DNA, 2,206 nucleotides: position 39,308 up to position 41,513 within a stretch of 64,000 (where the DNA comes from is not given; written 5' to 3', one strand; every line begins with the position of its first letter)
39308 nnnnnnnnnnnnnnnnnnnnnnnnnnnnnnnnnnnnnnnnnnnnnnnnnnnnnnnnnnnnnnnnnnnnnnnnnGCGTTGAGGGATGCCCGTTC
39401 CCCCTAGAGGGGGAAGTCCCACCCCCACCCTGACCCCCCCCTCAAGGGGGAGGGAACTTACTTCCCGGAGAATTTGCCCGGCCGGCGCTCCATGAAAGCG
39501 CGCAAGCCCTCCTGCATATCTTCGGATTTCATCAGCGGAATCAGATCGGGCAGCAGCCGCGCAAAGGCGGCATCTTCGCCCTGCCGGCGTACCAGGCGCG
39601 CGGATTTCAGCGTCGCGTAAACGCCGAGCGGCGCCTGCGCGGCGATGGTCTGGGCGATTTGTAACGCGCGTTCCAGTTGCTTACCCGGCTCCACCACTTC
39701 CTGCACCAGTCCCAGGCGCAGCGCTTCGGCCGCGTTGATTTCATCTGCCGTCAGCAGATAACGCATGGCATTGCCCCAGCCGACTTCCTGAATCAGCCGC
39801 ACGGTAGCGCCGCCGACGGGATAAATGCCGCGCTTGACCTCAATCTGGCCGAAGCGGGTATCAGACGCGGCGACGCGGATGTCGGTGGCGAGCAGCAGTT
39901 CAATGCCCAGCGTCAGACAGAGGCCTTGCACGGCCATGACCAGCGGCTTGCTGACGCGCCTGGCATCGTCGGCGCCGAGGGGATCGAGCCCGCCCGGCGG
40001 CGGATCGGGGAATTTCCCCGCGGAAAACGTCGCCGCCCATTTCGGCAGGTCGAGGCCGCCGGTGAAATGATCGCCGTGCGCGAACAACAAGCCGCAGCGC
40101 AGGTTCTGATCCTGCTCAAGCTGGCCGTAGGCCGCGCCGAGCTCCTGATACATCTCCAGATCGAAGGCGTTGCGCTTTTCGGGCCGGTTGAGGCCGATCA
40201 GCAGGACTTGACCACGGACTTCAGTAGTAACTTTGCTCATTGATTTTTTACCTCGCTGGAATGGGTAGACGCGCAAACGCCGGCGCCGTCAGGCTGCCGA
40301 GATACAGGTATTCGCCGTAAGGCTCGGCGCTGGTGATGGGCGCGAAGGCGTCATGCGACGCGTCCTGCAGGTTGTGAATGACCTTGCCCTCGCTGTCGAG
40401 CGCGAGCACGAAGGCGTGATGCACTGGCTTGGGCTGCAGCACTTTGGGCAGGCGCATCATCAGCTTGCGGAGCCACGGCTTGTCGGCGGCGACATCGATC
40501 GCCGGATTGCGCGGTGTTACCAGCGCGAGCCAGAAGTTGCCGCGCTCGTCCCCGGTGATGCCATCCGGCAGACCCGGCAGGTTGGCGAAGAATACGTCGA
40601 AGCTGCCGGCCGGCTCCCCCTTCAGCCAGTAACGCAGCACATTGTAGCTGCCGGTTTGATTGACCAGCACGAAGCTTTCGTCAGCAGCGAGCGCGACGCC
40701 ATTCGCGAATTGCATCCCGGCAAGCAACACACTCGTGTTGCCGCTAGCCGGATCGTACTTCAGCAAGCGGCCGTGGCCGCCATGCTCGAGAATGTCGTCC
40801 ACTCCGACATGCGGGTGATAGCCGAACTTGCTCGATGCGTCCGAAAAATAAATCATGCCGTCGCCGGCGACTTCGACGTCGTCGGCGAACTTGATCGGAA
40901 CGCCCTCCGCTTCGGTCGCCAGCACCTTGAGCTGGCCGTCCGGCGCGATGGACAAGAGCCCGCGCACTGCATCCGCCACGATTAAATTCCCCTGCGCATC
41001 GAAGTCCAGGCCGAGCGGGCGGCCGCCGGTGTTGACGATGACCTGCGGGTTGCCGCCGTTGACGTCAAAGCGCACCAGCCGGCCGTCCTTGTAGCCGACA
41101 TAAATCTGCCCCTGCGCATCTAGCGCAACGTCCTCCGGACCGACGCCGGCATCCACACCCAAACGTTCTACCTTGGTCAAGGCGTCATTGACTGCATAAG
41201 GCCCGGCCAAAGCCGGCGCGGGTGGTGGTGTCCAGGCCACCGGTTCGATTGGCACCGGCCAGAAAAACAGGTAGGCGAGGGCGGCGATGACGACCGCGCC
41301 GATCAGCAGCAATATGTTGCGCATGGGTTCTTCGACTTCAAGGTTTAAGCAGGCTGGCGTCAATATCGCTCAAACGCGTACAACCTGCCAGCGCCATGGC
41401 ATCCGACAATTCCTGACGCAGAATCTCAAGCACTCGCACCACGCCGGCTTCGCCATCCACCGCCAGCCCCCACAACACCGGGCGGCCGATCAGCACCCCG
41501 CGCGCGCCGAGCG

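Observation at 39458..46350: Tightly coupled operon: discoidin-domain polytopic membrane protein, FMN alpha-hydroxy-acid oxidase, TM-anchored strictosidine-synthase-like propeller and crotonase, divergent from a GT-C-like membrane protein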

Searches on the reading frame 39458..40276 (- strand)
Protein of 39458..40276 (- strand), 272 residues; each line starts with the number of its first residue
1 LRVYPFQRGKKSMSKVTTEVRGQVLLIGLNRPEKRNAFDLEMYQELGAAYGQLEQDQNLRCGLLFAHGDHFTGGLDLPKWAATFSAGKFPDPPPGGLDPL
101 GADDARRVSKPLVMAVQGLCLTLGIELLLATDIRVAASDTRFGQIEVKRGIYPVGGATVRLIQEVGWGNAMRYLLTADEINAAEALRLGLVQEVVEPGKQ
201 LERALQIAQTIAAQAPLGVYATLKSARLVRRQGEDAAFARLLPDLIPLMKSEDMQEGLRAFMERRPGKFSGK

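Call 3: search_protein_families(library=pfam, proteins=[window:39458-40276:-], max_evalue=0.1)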
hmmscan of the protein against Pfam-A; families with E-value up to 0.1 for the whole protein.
window:39458-40276:- (272 aa): 2 families
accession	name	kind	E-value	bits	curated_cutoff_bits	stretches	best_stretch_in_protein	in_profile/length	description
PF00378.25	ECH_1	-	1.8e-40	139.3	27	1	22-271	4-250/251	Enoyl-CoA hydratase/isomerase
PF16113.10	ECH_2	-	4.1e-18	66.4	27.2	1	26-198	3-175/335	Enoyl-CoA hydratase/isomerase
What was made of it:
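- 39458..40240 (-): Crotonase-fold enoyl-CoA hydratase/isomerase, PRK06563 subfamily. Pfam ECH_1 (call 3).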

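Call 4: search_protein_families(library=ncbifam, proteins=[window:39458-40276:-], max_evalue=0.1)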
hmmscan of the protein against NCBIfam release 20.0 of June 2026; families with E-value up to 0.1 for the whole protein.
window:39458-40276:- (272 aa): 72 families (the best 25 are shown)
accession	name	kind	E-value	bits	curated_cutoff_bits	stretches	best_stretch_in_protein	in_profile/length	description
NF005126.0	PRK06563.1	subfamily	5.9e-115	383.1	261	1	11-272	4-263/263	crotonase/enoyl-CoA hydratase family protein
NF051848.1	EnCoAHydtEchA19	equivalog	6e-80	268.5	400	1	16-272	2-258/258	enoyl-CoA hydratase EchA19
NF005864.0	PRK07799.1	equivalog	4.7e-59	199.7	316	1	11-271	5-265/266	crotonase/enoyl-CoA hydratase family protein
NF006100.0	PRK08252.1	subfamily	2.9e-56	190.9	282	1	14-272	3-254/254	crotonase/enoyl-CoA hydratase family protein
NF007239.0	PRK09674.1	equivalog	4.3e-43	147.6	371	1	13-272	3-257/257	2,3-dehydroadipyl-CoA hydratase PaaF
NF006007.0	PRK08138.1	subfamily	1.2e-41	142.9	355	1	18-272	12-261/261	enoyl-CoA hydratase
NF042430.2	EnCoAhydt_DpgD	equivalog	4.2e-41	141.1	400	1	20-271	3-257/258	enoyl-CoA-hydratase DpgD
NF006013.0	PRK08150.1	subfamily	2.9e-40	138.2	232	1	13-268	5-255/259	crotonase/enoyl-CoA hydratase family protein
NF006109.0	PRK08260.1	subfamily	3e-39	135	320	2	108-271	112-277/296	enoyl-CoA hydratase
NF004781.0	PRK06127.1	subfamily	7.5e-39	134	291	1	12-272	9-269/269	enoyl-CoA hydratase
NF006108.0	PRK08259.1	equivalog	5.9e-38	130.8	273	1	14-247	3-231/256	crotonase/enoyl-CoA hydratase family protein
NF004840.0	PRK06190.1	equivalog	2.5e-37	128.9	253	1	15-234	5-221/260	enoyl-CoA hydratase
NF004794.0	PRK06142.1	equivalog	3.5e-37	128.6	308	2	107-271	107-272/273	crotonase/enoyl-CoA hydratase family protein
NF004475.0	PRK05809.1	subfamily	3.5e-37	128.3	394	1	15-271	5-259/260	short-chain-enoyl-CoA hydratase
NF004857.0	PRK06210.1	equivalog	3.9e-36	124.9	341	2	107-271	109-274/275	enoyl-CoA hydratase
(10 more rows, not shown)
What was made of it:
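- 39458..40240 (-): NCBIfam NF005126 scores 383 bits, above its cutoff of 261 (call 4).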

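Call 45: search_solved_structures(query=window:39458-40240:-, max_evalue=1e-25)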
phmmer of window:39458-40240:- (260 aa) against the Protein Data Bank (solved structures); distinct sequences matched with E-value up to 1e-25: 30.
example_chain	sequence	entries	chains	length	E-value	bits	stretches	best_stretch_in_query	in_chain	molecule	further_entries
3swx_A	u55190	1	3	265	8.7e-74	251.6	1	9-259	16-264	Probable enoyl-CoA hydratase/isomerase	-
3lao_A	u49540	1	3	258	6.4e-73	248.8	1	3-249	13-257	enoyl-CoA hydratase/isomerase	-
4f47_A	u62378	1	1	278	3.7e-46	161.1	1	6-258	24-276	Enoyl-CoA hydratase EchA19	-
6wyi_A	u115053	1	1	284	4.5e-45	157.5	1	6-258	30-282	EchA19, enoyl-CoA hydratase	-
3qxi_A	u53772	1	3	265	8e-40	140.3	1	4-259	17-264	Enoyl-CoA hydratase EchA1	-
6ldz_A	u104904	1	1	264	1.2e-38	136.4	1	4-259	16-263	Probable enoyl-CoA hydratase EchA1 (Enoyl hydrase) (Unsaturated acyl-CoA hydratase) (Croto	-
5kjp_A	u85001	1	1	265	1.3e-38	136.4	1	4-259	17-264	Enoyl-CoA hydratase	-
3rsi_A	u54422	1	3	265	5.7e-37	131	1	6-260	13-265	Putative enoyl-CoA hydratase/isomerase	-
3r9t_A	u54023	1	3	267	4.6e-35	124.7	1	6-254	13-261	EchA1_1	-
3r9s_A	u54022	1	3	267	6.5e-35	124.3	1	6-254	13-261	Carnitinyl-CoA dehydratase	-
3trr_A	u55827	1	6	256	1.2e-34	123.4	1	3-260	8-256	Probable enoyl-CoA hydratase/isomerase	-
5z7r_A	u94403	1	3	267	4.5e-32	114.9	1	3-254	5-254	Short-chain-enoyl-CoA hydratase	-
5zai_A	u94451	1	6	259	5.3e-32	114.7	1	4-260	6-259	3-hydroxypropionyl-coenzyme A dehydratase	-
7oeq_A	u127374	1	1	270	2.7e-30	109.1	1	11-255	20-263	Mevalonyl-coenzyme A hydratase sidH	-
4fzw_A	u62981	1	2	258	3.6e-29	105.4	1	4-260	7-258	2,3-dehydroadipyl-CoA hydratase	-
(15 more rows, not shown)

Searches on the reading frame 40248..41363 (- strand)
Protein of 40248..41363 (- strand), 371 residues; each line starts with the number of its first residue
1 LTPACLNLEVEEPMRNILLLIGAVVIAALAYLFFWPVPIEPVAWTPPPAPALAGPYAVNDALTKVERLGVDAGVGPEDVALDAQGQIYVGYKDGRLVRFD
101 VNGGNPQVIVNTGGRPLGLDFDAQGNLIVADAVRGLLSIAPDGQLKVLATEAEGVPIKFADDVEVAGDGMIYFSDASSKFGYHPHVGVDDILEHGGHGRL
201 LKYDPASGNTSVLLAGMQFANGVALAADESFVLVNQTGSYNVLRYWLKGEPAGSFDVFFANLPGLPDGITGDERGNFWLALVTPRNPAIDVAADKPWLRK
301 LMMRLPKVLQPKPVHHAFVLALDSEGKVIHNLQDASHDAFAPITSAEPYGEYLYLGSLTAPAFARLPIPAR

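Call 3: search_protein_families(library=pfam, proteins=[window:40248-41363:-], max_evalue=0.1)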
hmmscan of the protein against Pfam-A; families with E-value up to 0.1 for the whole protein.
window:40248-41363:- (371 aa): 4 families
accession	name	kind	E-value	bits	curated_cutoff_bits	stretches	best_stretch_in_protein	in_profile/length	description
PF03088.22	Str_synth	-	3.4e-22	78.8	25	1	161-250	1-89/89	Strictosidine synthase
PF20067.5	SSL_N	-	2.7e-19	69.2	18.9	1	54-99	1-46/46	Strictosidine synthase-like, N-terminal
PF08450.18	SGL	-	2.9e-14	53.7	26.3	1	92-282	20-202/246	SMP-30/Gluconolactonase/LRE-like region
PF01436.27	NHL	-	4.8e-05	23.6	20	0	115-132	3-20/28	NHL repeat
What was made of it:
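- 40248..41324 (-): Strictosidine-synthase-like / SMP-30-type six-bladed propeller with an N-terminal membrane anchor. Pfam SSL_N, Str_synth and SGL (call 3).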

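Call 4: search_protein_families(library=ncbifam, proteins=[window:40248-41363:-], max_evalue=0.1)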
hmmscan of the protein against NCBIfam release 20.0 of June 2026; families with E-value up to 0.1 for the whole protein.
window:40248-41363:- (371 aa): 2 families
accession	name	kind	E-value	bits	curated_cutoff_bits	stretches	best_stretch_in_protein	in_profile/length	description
NF033206.1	ScyE_fam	subfamily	1.4e-06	28.1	80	1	70-177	202-321/333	ScyD/ScyE family protein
NF053768.1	CIS12_fam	equivalog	0.05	12.3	860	0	70-148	42-122/715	CIS12 family contractile injection system protein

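Call 44: search_solved_structures(query=window:40248-41324:-, max_evalue=0.001)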
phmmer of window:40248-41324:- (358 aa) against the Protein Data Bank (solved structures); distinct sequences matched with E-value up to 0.001: 17.
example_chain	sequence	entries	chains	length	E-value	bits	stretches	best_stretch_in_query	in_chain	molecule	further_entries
8kg3_A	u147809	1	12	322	5.3e-37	131.1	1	100-270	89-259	Os06g0623700 protein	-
6s5j_A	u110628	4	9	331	3.7e-25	92.1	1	105-268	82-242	Strictosidine synthase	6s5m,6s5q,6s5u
2v91_A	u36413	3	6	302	9e-20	74.4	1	101-267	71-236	STRICTOSIDINE SYNTHASE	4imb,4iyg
6n5v_A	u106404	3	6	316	9.9e-20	74.3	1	101-267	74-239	Strictosidine synthase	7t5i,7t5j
8wkl_A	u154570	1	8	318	1e-19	74.3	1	101-267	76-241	Strictosidine synthase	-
2fp8_A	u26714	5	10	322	1e-19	74.2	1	101-267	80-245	Strictosidine synthase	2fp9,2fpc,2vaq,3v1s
6zea_A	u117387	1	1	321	1.2e-19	74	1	101-267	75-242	Strictosidine synthase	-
2fpb_A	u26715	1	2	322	3.5e-19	72.5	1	101-267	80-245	Strictosidine Synthase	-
7zph_A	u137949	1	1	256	2.9e-07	33.2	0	63-119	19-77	Pizza6-TNK-RSH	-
3dr2_A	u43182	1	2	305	1.2e-06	31.2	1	90-267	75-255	Exported gluconolactonase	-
7zpw_A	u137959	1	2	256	1e-05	28.1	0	63-119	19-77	Pizza6-TSK-TSH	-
1rwi_B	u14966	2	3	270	2.1e-05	27.1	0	53-128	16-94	Serine/threonine-protein kinase pknD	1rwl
9m58_A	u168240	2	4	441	2.5e-05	26.9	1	62-166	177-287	Superoxide dismutase (SodC), Cu-Zn family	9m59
3e5z_A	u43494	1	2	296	3.9e-05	26.2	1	109-267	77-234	putative Gluconolactonase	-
7zpz_A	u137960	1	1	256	0.00012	24.6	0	63-119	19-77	Pizza6-TSR-TSH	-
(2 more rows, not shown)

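Call 70: find_homologous_proteins(query=window:40248-41324:-)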
Query window:40248-41324:- (358 aa): 7631 proteins with E <= 0.001 among 8000 candidates; the best 120 are listed.
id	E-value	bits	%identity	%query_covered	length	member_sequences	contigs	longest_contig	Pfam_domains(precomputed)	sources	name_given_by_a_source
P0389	8.4e-238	807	100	100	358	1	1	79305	PF20067.6,PF03088.23,PF08450.19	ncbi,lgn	ncbi:MAG: SMP-30/gluconolactonase/LRE family protein [Nevskiales bacterium]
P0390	2.0e-197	674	82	100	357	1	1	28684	PF20067.6,PF03088.23,PF08450.19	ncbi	-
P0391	2.2e-197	674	83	99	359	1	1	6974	PF20067.6,PF03088.23,PF01436.28,PF08450.19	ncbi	-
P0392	1.3e-194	665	80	100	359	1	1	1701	PF20067.6,PF03088.23,PF01436.28,PF08450.19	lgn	-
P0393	1.1e-184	632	78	99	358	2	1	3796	PF20067.6,PF03088.23,PF08450.19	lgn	-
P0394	1.2e-184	632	79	99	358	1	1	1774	PF20067.6,PF03088.23,PF01436.28,PF08450.19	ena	-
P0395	2.6e-167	575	72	99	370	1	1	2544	PF20067.6,PF03088.23,PF01436.28,PF08450.19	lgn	-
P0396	7.7e-146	504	64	100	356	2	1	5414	PF20067.6,PF03088.23,PF08450.19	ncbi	-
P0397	9.6e-145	501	65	94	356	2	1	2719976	PF20067.6,PF03088.23,PF08450.19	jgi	jgi:sugar lactone lactonase YvrE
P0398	2.0e-144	499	62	99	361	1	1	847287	PF20067.6,PF03088.23,PF01436.28,PF08450.19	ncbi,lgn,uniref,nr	ncbi:SMP-30/gluconolactonase/LRE family protein [Alcanivorax sp. DP30]|uniref:SMP-30/gluconolactonas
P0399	4.7e-144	498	67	94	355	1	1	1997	PF20067.6,PF03088.23,PF08450.19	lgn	-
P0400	7.3e-144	498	62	100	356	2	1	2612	PF20067.6,PF03088.23,PF08450.19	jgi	jgi:sugar lactone lactonase YvrE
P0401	2.2e-143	496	62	100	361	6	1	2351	PF20067.6,PF03088.23,PF01436.28,PF08450.19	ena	-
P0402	8.0e-143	494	64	94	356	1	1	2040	PF20067.6,PF03088.23,PF08450.19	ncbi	-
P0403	1.1e-142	494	64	93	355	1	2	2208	PF20067.6,PF03088.23,PF01436.28,PF08450.19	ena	-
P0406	1.9e-142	493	63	94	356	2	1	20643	PF20067.6,PF03088.23,PF08450.19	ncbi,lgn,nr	ncbi:MAG TPA: SMP-30/gluconolactonase/LRE family protein [Nevskiales bacterium]|nr:SMP-30/gluconolac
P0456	6.2e-137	475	63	93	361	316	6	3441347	PF20067.6,PF03088.23,PF01436.28,PF08450.19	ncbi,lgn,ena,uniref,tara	ncbi:SMP-30/gluconolactonase/LRE family protein [Alloalcanivorax venustensis]|uniref:SMP-30/gluconol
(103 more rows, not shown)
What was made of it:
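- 40248..41324 (-): Orthologues of 60-65% identity are widespread in Alcanivorax, Nevskiales and Pseudomonadales, named 'SMP-30/gluconolactonase/LRE family' (call 70).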

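Call 71: find_encoding_contigs(protein=P0456, flank=5000, max_places=1)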
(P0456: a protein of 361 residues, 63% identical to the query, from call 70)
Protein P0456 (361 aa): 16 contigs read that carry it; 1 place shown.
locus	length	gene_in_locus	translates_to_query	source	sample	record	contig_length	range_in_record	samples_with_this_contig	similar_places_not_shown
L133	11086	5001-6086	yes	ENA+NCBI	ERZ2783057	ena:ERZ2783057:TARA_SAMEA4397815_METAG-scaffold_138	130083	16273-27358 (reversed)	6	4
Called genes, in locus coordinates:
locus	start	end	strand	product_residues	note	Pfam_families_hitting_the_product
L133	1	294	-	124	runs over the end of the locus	PF01127:Sdh_cyt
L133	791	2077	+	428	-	PF00285:Citrate_synt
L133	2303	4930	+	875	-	PF19878:DUF6351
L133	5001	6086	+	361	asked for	PF20067:SSL_N, PF01436:NHL (faint), PF08450:SGL, PF03088:Str_synth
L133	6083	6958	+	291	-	PF01488:Shikimate_DH (weak), PF03446:NAD_binding_2, PF03807:F420_oxidored, PF14833:NAD_binding_11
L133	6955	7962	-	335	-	PF04909:Amidohydro_2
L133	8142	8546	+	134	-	PF20432:Xre-like-HTH, PF09722:Xre_MbcA_ParS_C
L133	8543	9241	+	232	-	PF08808:RES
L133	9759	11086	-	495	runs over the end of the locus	PF00749:tRNA-synt_1c, PF19269:Anticodon_2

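Call 72: find_encoding_contigs(protein=P0406, flank=6000, max_places=1)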
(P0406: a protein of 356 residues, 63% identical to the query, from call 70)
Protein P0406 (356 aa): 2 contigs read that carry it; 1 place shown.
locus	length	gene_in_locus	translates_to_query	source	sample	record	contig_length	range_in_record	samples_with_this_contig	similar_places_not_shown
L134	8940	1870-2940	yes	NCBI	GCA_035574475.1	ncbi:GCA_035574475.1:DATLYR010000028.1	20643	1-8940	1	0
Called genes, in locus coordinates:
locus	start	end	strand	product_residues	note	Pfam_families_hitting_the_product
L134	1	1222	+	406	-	PF00171:Aldedh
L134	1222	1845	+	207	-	-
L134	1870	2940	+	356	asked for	PF20067:SSL_N, PF08450:SGL, PF03088:Str_synth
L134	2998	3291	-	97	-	PF00076:RRM_1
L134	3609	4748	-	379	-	PF03006:HlyIII, PF03061:4HBT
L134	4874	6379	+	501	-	PF00270:DEAD, PF04851:ResIII, PF00271:Helicase_C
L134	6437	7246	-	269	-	PF00106:adh_short, PF01370:Epimerase (weak), PF08659:KR, PF13561:adh_short_C2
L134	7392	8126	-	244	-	PF01925:TauE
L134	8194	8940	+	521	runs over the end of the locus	PF00999:Na_H_Exchanger, PF02254:TrkA_N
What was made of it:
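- Propeller orthologues in Alcanivorax and another Nevskiales genome have other neighbours (calls 71, 72).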

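Call 73: find_encoding_contigs(protein=P0397, flank=5000, max_places=1)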
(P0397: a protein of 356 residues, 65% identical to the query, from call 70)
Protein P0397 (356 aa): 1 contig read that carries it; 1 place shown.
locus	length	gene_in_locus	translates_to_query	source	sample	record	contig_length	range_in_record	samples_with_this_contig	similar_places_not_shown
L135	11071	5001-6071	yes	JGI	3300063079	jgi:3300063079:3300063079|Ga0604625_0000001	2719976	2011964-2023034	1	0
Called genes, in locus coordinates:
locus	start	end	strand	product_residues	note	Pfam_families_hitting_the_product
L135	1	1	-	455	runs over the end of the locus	PF02417:Chromate_transp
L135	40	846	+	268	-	PF00376:MerR (weak), PF13411:MerR_1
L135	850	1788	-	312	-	-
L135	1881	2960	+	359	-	PF01070:FMN_dh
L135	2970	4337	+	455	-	PF00171:Aldedh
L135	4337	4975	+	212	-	-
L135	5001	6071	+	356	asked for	PF20067:SSL_N, PF08450:SGL, PF03088:Str_synth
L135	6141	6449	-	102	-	PF00076:RRM_1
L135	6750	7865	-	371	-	PF03006:HlyIII, PF03061:4HBT, PF13622:4HBT_3 (weak)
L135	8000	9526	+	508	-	PF00270:DEAD, PF04851:ResIII, PF00271:Helicase_C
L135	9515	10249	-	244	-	PF01925:TauE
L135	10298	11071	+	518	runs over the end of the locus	PF00999:Na_H_Exchanger, PF02254:TrkA_N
